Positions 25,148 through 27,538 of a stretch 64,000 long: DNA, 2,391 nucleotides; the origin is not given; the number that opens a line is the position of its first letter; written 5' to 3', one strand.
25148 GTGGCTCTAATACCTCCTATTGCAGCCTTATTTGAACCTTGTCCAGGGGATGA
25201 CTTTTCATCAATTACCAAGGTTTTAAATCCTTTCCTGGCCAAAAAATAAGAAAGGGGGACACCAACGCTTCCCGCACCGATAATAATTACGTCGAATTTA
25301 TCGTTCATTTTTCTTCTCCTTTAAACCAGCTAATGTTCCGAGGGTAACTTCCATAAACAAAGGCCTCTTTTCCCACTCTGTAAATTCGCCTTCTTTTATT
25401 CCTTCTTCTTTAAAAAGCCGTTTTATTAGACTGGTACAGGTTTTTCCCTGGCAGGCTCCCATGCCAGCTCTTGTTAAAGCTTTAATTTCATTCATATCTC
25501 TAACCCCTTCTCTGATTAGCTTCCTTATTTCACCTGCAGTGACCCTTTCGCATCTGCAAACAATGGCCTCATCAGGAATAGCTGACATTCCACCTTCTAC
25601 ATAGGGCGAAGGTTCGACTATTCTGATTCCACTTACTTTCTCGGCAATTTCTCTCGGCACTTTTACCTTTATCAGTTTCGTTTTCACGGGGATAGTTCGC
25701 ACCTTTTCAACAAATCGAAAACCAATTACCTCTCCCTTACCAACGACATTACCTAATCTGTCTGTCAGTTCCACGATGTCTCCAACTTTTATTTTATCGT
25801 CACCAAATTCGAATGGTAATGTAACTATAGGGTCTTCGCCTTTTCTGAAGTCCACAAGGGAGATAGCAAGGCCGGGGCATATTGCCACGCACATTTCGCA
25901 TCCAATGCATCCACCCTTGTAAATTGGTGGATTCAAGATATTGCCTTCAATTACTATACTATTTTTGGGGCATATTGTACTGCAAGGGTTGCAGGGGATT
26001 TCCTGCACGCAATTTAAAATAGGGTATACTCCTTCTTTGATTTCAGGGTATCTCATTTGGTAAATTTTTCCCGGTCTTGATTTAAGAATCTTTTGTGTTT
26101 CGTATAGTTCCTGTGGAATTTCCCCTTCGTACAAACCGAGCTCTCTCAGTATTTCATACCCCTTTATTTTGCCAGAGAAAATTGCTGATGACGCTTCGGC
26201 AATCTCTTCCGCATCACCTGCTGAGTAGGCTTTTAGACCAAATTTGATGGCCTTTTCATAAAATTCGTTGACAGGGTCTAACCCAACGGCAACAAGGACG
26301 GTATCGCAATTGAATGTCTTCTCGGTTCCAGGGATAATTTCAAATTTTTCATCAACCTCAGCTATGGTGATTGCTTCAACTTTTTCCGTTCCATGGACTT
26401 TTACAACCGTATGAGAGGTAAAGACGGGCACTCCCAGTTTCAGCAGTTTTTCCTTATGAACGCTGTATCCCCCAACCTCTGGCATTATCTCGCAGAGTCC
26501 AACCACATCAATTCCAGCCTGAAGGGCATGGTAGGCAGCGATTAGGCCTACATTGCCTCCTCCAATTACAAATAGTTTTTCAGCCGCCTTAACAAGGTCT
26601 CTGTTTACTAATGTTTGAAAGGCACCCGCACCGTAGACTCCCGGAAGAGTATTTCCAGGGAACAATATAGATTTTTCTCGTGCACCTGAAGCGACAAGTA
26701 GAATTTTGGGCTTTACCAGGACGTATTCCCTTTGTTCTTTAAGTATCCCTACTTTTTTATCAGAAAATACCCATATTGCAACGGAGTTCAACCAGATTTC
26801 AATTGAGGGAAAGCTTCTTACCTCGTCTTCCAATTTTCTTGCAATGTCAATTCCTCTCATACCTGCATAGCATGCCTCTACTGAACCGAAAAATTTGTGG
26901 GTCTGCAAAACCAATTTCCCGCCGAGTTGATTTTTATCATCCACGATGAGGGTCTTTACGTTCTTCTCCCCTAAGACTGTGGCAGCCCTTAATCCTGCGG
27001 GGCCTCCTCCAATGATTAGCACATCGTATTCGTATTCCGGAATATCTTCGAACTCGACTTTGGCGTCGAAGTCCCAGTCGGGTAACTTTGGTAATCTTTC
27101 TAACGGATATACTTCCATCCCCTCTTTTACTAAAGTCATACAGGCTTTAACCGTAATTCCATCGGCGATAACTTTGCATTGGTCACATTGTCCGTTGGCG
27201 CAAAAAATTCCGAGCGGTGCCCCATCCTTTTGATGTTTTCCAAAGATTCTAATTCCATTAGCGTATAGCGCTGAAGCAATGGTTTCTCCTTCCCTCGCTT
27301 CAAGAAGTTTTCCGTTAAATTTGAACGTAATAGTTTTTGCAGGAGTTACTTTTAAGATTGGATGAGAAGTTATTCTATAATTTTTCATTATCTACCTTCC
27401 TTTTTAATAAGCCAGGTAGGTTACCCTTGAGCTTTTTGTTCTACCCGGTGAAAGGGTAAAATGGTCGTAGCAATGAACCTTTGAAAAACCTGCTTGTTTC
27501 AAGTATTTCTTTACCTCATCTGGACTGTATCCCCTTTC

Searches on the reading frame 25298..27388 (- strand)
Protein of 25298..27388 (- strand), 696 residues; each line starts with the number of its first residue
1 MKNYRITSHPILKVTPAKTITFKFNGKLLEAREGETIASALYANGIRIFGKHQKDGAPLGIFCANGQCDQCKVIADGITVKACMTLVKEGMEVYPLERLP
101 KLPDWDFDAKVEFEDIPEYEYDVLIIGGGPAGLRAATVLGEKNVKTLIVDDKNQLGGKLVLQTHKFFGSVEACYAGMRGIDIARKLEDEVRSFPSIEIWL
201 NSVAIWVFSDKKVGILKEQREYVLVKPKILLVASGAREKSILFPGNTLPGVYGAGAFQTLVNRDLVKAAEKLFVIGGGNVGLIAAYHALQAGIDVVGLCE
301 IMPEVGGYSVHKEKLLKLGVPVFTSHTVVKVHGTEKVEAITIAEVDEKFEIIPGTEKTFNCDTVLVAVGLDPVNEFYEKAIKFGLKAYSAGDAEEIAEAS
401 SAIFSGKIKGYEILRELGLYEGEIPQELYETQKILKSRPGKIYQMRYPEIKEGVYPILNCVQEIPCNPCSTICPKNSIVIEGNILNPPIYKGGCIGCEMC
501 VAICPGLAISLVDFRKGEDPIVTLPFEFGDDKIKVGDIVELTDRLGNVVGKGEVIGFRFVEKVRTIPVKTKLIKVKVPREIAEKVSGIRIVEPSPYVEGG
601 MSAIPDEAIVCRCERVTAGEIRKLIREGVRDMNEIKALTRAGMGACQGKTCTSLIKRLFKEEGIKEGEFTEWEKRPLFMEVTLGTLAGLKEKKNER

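Call 77: search_protein_families(library=pfam, proteins=[window:25298-27388:-], max_evalue=0.00001)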
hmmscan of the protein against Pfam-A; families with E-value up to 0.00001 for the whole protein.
window:25298-27388:- (696 aa): 13 families
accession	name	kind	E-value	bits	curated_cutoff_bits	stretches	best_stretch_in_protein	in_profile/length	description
PF07992.20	Pyr_redox_2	-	3.3e-25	89.5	26.1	1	121-379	1-246/291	Pyridine nucleotide-disulphide oxidoreductase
PF13510.11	Fer2_4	-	2e-23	82.7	22.8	1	18-93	2-77/82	2Fe-2S iron-sulfur cluster binding domain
PF04324.20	Fer2_BFD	-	6.8e-13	49.2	26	1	609-661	1-50/50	BFD-like [2Fe-2S] binding domain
PF12831.13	FAD_oxidored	-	7.6e-11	42.4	27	1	122-163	1-42/416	FAD dependent oxidoreductase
PF03486.20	HI0933_like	-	9.3e-10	38.8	50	1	122-161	2-41/244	HI0933-like protein Rossmann domain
PF00890.30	FAD_binding_2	-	3e-08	33.7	20.4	1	122-174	1-49/414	FAD binding domain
PF01946.23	Thi4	-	4.5e-08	33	26.2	1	113-160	9-58/235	Thi4 family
PF13450.12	NAD_binding_8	-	5.3e-08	33.5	21.9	0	125-158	1-34/68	NAD(P)-binding Rossmann-like domain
PF00070.33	Pyr_redox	-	2.3e-07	31.7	22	0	271-343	1-80/82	Pyridine nucleotide-disulphide oxidoreductase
PF13738.12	Pyr_redox_3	-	8.3e-07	29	30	0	124-156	1-33/305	Pyridine nucleotide-disulphide oxidoreductase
PF01494.25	FAD_binding_3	-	9.5e-07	28.8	22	0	120-153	1-34/349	FAD binding domain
PF01134.28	GIDA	-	1.6e-06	27.9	22.1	0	122-157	1-29/391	Glucose inhibited division protein A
PF01266.30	DAO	-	7.4e-06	26.2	27.9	0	273-300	3-30/353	FAD dependent oxidoreductase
